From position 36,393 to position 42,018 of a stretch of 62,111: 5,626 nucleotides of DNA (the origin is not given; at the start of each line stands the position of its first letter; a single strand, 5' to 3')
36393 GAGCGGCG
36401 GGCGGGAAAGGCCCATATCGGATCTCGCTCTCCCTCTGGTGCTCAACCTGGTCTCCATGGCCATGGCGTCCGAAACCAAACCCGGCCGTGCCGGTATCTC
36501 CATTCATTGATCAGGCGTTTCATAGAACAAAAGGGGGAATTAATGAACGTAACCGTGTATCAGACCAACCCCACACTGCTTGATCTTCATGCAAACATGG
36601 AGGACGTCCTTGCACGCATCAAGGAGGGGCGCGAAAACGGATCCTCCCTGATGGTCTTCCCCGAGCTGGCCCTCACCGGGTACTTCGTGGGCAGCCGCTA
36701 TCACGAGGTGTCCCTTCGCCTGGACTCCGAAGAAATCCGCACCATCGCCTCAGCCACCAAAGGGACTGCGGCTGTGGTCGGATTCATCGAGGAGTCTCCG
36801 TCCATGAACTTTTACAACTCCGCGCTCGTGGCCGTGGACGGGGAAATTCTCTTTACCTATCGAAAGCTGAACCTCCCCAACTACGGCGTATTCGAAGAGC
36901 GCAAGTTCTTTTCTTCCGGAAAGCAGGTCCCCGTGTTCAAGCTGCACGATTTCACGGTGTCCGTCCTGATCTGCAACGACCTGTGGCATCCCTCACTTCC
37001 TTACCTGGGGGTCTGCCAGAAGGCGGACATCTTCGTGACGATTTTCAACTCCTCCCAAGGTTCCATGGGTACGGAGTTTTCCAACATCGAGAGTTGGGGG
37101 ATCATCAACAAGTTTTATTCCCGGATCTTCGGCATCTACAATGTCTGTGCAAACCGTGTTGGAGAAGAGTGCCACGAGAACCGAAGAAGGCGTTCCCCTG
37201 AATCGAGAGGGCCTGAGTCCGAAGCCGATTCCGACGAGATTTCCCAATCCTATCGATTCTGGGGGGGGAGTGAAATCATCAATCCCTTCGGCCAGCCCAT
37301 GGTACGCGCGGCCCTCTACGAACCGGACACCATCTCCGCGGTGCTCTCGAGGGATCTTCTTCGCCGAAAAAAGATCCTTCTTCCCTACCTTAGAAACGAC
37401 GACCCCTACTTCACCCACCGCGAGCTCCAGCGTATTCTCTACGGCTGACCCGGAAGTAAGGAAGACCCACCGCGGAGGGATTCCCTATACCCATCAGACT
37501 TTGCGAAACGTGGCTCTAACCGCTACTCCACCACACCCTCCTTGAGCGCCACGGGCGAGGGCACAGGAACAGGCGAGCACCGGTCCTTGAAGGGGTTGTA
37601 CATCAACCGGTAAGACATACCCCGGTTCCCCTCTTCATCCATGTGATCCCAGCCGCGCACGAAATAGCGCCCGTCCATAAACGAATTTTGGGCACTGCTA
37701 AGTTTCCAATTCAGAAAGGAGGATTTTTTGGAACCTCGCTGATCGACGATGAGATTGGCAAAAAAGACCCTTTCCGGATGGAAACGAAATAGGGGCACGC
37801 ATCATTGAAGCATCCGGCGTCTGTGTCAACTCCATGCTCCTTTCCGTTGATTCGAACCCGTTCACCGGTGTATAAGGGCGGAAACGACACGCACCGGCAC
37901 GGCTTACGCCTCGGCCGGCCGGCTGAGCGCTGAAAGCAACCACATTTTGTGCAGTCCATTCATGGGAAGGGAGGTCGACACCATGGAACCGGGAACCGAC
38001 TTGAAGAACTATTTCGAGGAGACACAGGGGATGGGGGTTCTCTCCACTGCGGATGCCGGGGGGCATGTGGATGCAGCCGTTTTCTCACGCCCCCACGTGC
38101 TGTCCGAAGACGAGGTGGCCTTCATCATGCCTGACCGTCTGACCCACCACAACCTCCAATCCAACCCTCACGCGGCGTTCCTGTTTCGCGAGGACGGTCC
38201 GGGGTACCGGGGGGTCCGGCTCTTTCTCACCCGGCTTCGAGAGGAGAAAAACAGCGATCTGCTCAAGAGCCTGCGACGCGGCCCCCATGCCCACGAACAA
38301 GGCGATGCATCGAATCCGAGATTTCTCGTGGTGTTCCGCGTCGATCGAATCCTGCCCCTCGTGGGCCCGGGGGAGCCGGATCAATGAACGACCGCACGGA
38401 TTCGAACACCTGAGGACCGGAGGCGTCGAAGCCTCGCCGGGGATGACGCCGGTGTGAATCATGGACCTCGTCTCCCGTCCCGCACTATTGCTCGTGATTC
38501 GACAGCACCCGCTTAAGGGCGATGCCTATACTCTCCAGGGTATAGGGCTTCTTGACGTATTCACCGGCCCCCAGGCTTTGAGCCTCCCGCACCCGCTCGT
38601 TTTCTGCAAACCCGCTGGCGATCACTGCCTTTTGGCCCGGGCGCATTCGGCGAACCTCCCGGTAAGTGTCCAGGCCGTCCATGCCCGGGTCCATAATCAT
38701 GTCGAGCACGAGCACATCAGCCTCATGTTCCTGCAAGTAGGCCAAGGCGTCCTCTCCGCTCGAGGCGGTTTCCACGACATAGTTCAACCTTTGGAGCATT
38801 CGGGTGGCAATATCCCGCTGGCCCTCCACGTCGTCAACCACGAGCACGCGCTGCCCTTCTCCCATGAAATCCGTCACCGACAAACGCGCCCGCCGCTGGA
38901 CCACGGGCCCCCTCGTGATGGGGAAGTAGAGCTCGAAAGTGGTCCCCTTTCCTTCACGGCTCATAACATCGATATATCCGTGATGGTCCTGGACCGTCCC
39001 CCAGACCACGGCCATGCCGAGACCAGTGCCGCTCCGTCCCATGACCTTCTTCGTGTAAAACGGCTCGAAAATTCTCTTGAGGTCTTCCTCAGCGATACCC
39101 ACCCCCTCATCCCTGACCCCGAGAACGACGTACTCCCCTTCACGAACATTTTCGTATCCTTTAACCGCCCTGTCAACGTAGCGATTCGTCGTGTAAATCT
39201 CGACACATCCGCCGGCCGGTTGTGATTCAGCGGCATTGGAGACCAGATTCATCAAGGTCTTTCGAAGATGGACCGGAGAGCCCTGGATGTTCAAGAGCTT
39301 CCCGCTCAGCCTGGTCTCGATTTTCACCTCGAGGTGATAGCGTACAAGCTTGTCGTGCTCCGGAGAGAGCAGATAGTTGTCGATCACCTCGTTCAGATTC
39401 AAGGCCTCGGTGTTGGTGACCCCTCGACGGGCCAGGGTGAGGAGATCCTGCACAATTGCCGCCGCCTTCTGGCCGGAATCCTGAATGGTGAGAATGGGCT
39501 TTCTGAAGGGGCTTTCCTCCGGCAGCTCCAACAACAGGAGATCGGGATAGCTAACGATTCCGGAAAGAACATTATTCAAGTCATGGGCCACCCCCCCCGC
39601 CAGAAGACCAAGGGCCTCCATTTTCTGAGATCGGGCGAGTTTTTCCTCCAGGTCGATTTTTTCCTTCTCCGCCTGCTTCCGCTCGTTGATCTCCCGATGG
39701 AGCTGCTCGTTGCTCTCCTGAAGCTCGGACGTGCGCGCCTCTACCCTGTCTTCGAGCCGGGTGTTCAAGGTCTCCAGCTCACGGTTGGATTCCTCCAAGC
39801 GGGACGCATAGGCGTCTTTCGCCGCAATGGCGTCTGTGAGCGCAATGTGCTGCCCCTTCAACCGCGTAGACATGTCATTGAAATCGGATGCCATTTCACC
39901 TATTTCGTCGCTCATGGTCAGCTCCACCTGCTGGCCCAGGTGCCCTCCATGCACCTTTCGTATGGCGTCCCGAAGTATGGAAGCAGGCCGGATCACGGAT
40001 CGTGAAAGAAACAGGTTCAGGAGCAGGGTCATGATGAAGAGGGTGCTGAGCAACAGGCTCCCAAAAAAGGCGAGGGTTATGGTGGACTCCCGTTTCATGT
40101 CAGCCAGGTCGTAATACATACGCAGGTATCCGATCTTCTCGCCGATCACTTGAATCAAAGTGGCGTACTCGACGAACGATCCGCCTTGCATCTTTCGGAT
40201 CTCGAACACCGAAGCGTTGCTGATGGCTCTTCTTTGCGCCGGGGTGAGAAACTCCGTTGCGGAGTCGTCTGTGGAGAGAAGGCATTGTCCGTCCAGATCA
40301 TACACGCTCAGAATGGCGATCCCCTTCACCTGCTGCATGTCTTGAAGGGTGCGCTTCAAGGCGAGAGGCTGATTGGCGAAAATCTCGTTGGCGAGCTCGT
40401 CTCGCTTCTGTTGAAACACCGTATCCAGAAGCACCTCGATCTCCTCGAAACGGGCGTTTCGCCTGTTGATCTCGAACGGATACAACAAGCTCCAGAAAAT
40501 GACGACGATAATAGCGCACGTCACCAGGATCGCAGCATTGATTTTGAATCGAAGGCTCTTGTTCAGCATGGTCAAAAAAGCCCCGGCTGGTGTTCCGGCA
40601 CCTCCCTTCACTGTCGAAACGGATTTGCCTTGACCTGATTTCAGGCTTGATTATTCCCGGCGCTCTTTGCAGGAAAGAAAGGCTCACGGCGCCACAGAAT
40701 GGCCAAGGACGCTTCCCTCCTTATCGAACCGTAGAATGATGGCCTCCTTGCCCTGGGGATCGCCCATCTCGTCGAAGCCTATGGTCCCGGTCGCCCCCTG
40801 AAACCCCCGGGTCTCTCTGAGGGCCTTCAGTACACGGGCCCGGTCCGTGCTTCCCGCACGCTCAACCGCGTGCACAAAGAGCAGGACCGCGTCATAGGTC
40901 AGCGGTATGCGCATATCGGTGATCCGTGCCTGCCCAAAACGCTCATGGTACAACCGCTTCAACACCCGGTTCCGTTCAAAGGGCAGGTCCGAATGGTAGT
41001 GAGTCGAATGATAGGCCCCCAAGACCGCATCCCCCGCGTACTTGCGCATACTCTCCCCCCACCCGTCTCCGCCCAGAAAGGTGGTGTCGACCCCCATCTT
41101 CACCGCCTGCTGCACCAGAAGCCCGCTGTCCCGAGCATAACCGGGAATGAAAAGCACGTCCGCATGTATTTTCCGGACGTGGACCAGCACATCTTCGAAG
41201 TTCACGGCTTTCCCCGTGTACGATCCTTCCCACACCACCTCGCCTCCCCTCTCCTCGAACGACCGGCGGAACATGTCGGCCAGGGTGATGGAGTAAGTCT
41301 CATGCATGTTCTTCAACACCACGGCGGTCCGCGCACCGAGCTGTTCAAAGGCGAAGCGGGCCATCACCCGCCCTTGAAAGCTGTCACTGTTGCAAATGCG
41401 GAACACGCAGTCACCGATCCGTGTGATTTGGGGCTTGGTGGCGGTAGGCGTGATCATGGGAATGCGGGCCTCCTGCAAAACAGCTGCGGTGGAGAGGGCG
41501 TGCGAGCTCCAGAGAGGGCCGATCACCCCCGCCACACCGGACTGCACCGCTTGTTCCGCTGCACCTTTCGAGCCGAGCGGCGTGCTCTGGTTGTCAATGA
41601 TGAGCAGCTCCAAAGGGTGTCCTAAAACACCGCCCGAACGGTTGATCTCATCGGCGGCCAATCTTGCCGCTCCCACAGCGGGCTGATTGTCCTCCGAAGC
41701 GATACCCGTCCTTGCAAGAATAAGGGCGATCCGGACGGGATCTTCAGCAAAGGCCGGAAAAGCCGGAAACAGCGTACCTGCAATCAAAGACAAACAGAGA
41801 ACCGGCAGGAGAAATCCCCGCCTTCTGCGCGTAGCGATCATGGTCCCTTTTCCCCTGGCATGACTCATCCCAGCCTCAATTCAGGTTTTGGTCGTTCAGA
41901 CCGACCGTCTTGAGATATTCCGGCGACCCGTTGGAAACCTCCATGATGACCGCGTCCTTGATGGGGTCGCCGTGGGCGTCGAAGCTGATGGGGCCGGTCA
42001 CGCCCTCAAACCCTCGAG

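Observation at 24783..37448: MarR-headed same-strand cluster of nitrogen/amide-handling enzymes with no pathway I can assign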

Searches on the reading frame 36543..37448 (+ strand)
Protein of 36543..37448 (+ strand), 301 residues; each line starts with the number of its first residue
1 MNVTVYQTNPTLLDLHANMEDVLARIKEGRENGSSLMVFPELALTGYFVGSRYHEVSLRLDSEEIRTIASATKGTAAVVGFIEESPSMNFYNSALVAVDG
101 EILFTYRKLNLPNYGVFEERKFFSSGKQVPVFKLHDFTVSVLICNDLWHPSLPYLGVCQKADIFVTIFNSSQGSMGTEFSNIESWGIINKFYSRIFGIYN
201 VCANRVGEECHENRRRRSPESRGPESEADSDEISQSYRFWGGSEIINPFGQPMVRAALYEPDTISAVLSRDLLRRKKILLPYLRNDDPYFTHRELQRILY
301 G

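Call 4: search_protein_families(library=pfam, proteins=[window:36543-37448:+], max_evalue=0.01)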
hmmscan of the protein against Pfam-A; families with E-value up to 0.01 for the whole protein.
window:36543-37448:+ (301 aa): 1 family
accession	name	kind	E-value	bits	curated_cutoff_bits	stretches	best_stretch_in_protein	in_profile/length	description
PF00795.27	CN_hydrolase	-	7.8e-32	111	23.2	1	3-274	2-252/256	Carbon-nitrogen hydrolase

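Call 5: search_protein_families(library=ncbifam, proteins=[window:36543-37448:+], max_evalue=0.01)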
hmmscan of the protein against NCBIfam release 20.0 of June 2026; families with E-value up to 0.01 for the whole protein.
window:36543-37448:+ (301 aa): 10 families
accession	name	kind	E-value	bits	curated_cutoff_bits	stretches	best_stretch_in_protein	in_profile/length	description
NF010588.0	PRK13981.1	equivalog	4e-31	108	479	1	1-169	5-175/546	NAD+ synthase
TIGR03381.1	agmatine_aguB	equivalog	4.3e-18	65.6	410.25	1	5-277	5-262/279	N-carbamoylputrescine amidase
NF002730.0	PRK02628.1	equivalog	1.5e-14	53.1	473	1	4-173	16-191/677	NAD(+) synthase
NF040852.1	nitrile_Arch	equivalog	4.1e-14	52.3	500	1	1-166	1-168/262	nitrilase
NF033621.1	de_GSH_amidase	exception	6.3e-13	48.7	355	1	15-166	13-168/260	deaminated glutathione amidase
NF009803.0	PRK13287.1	equivalog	5.6e-08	31.9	406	1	13-166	30-187/333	formamidase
TIGR00546.1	lnt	equivalog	4.9e-07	29.3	132.9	1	16-170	181-350/395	apolipoprotein N-acyltransferase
NF007757.0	PRK10438.1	equivalog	1.6e-06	27.6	249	1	2-151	5-148/256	amidohydrolase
TIGR04048.1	nitrile_sll0784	equivalog_domain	2.5e-05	23.4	502.6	1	3-171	5-186/301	Nit6803 family nitrilase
NF008934.0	PRK12291.1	equivalog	0.0046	16.3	427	1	17-145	217-349/419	apolipoprotein N-acyltransferase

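Call 66: search_solved_structures(query=window:36543-37448:+, max_evalue=0.00001, show_alignments=1)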
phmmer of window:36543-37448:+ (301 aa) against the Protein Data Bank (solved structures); distinct sequences matched with E-value up to 0.00001: 23.
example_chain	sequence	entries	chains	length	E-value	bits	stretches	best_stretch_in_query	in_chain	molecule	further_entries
5kha_A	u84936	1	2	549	2.2e-21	79.6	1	3-172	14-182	Glutamine-dependent NAD+ synthetase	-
3n05_A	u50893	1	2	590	1e-16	64.3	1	5-150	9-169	NH(3)-dependent NAD(+) synthetase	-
4f4h_A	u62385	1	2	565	2.6e-16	63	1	3-171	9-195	Glutamine dependent NAD+ synthetase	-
3ivz_A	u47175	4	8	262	6.9e-10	41.9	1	3-164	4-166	Nitrilase | Beta ureidopropionase (Beta-alanine synthase)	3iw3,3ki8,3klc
5h8i_A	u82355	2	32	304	2.2e-09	40.2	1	23-218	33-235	N-carbamoylputrescine amidohydrolase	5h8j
1j31_A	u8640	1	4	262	4.5e-09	39.2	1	5-153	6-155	Hypothetical protein PH0642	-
5h8k_A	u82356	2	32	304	5.4e-08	35.7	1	23-218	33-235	N-carbamoylputrescine amidohydrolase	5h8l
22rx_A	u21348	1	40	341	5.9e-08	35.5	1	6-142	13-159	Regioselective nitrilase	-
7ovg_A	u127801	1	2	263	7.9e-08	35.1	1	5-152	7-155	CN hydrolase domain-containing protein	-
22ry_A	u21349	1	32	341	7.9e-08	35.1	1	6-141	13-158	Nitrilase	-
22sf_A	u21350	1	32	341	7.9e-08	35.1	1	6-141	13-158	Nitrilase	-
6ypa_A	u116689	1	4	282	9.8e-08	34.8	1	5-152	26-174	CN hydrolase domain-containing protein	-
8i99_A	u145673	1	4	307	1.2e-07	34.6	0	21-164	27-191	N-carbamoyl-D-amino-acid hydrolase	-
6lcg_A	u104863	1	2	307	2.2e-07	33.7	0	21-170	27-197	N-carbamoyl-D-amino-acid hydrolase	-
6le2_A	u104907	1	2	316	2.5e-07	33.5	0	21-170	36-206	N-carbamoyl-D-amino-acid hydrolase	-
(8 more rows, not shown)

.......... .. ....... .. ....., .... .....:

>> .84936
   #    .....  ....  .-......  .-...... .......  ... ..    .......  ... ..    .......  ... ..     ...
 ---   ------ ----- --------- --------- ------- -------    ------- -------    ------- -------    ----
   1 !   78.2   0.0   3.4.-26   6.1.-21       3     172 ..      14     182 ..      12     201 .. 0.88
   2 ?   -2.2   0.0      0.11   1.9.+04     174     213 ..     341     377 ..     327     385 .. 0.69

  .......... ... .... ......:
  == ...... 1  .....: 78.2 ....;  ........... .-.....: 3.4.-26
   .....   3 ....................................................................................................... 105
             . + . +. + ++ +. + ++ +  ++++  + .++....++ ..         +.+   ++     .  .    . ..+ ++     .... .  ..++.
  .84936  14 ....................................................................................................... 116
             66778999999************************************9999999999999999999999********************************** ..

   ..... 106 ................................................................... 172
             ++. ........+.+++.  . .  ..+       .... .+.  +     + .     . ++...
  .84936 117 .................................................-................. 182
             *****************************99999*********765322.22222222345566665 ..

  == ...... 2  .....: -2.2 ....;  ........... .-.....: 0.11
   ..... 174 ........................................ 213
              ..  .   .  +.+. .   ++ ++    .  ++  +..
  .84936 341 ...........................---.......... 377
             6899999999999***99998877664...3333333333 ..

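Call 86: search_protein_representatives(protein=window:36543-37445:+)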
Query: 301 residues. Proteins with E-value up to 0.001 (for the whole library): 6896; up to 1e-10: 1771; up to 1e-30: 89. The best 150 are listed.
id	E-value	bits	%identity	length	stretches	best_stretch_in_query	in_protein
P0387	7.5e-144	494.8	73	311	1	1-300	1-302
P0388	2.6e-100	351.9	73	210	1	1-203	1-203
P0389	1.1e-99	349.9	65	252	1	60-300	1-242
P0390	7.5e-76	271.6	76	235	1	58-210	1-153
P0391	1.6e-68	247.5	70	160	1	1-160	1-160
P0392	2.6e-60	220.6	69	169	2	7-137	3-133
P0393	1.1e-54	202.2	40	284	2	3-210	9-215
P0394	1.1e-54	202.1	60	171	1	138-301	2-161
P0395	1.3e-53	198.6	40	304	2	3-209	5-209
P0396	4.6e-53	196.8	68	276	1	1-140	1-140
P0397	2.1e-51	191.4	75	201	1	38-151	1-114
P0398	3.2e-51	190.7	37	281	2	1-209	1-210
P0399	1.8e-50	188.2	40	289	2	5-209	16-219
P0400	3.6e-50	187.3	35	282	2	2-209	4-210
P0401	5.5e-49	183.4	81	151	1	67-171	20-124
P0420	3.3e-39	151.3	35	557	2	6-209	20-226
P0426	1.3e-38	149.4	37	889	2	3-209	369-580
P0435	4.1e-37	144.4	35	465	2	4-209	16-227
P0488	5.8e-30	121.0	43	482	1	2-155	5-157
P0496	2.5e-29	118.9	32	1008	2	3-209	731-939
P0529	5.8e-26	107.8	30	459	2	2-209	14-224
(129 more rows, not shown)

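Call 87: search_protein_families(library=pfam, proteins=[P0426, P0496, P0420, P0488, P0435, P0529, P0393, P0395], max_evalue=0.0001)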
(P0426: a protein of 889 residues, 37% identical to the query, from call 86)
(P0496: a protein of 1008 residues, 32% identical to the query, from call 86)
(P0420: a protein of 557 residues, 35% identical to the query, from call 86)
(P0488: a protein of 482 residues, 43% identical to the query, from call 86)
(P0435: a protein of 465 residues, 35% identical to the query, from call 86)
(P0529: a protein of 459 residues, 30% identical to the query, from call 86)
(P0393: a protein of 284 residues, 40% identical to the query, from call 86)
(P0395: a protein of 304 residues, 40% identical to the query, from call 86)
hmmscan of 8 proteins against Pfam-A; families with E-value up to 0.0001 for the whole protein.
P0426 (889 aa): 1 family
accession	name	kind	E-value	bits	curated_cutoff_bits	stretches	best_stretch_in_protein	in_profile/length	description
PF00795.27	CN_hydrolase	-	2e-37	129.3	23.2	1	368-617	1-249/256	Carbon-nitrogen hydrolase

P0496 (1008 aa): 1 family
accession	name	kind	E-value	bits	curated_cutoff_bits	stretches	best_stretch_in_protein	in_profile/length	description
PF00795.27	CN_hydrolase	-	2e-44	152.3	23.2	1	730-980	1-254/256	Carbon-nitrogen hydrolase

P0420 (557 aa): 1 family
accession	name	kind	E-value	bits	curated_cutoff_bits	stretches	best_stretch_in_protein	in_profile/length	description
PF00795.27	CN_hydrolase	-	3e-33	115.7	23.2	1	16-259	1-245/256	Carbon-nitrogen hydrolase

P0488 (482 aa): 1 family
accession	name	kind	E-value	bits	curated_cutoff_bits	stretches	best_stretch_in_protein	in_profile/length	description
PF00795.27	CN_hydrolase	-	4.9e-41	141.2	23.2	1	5-235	1-240/256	Carbon-nitrogen hydrolase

P0435 (465 aa): 1 family
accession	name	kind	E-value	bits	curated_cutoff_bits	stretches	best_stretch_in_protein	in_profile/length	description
PF00795.27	CN_hydrolase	-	3.8e-36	125.2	23.2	1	14-269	1-254/256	Carbon-nitrogen hydrolase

P0529 (459 aa): 1 family
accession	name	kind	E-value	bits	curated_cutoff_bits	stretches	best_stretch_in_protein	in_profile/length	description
PF00795.27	CN_hydrolase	-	1.2e-33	117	23.2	1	14-264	1-252/256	Carbon-nitrogen hydrolase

P0393 (284 aa): 1 family
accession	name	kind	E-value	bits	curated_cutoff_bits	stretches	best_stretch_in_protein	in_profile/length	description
PF00795.27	CN_hydrolase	-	1.8e-34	119.6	23.2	1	8-256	1-255/256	Carbon-nitrogen hydrolase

P0395 (304 aa): 1 family
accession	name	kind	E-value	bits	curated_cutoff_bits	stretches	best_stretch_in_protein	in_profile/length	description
PF00795.27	CN_hydrolase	-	1.4e-41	142.9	23.2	1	4-252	1-256/256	Carbon-nitrogen hydrolase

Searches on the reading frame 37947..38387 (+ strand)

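Call 15: search_protein_families(library=pfam, proteins=[window:37947-38387:+], max_evalue=0.00001)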
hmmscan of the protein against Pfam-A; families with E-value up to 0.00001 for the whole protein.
window:37947-38387:+ (146 aa): 1 family
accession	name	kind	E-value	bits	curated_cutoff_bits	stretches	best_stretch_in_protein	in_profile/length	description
PF01243.27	PNPOx_N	-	5.6e-06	27.2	28.1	1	23-135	8-116/120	Pyridoxamine 5'-phosphate oxidase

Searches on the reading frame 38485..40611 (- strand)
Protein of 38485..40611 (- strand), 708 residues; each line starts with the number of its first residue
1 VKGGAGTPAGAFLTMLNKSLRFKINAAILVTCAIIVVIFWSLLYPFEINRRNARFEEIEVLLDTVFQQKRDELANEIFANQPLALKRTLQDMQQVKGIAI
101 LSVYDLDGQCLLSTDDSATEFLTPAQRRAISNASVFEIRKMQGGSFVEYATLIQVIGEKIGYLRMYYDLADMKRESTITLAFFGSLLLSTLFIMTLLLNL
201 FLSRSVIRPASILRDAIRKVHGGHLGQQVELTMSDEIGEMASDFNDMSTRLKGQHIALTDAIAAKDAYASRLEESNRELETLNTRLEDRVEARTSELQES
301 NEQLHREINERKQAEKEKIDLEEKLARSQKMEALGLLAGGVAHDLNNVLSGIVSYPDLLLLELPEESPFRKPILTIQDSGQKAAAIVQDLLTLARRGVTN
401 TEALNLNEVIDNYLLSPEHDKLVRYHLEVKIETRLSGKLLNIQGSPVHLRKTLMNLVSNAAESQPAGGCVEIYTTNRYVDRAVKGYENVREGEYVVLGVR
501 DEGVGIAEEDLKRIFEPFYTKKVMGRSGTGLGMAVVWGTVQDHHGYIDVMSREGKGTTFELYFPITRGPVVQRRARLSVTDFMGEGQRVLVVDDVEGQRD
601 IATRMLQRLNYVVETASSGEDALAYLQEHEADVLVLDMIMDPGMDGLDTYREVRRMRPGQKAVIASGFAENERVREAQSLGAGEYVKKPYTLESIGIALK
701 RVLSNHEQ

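Call 15: search_protein_families(library=pfam, proteins=[window:38485-40611:-], max_evalue=0.00001)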
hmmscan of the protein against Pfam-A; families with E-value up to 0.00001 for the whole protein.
window:38485-40611:- (708 aa): 4 families
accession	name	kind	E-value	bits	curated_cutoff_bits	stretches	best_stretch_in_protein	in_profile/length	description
PF02518.31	HATPase_c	-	3.5e-22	79.4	26.4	1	445-566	2-110/111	Histidine kinase-, DNA gyrase B-, and HSP90-like ATPase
PF00072.30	Response_reg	-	3e-21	76.1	30.2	1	589-695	1-106/111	Response regulator receiver domain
PF00672.30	HAMP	-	1.1e-09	39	25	1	201-252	1-52/53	HAMP domain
PF00512.31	HisKA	-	1.5e-06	28.5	26.9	1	334-396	2-63/66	His Kinase A (phospho-acceptor) domain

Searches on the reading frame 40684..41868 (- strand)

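Call 15: search_protein_families(library=pfam, proteins=[window:40684-41868:-], max_evalue=0.00001)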
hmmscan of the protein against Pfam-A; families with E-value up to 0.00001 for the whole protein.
window:40684-41868:- (394 aa): 3 families
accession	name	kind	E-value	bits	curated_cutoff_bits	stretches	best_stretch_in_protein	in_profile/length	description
PF13458.12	Peripla_BP_6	-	2.4e-57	195.6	31.7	1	44-367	1-324/343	Periplasmic binding protein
PF01094.35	ANF_receptor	-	1.4e-29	103.7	25.4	1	66-372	4-341/353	Receptor family ligand binding region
PF13433.12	Peripla_BP_5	-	1.5e-19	70.7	27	1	45-386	1-341/363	Periplasmic binding protein domain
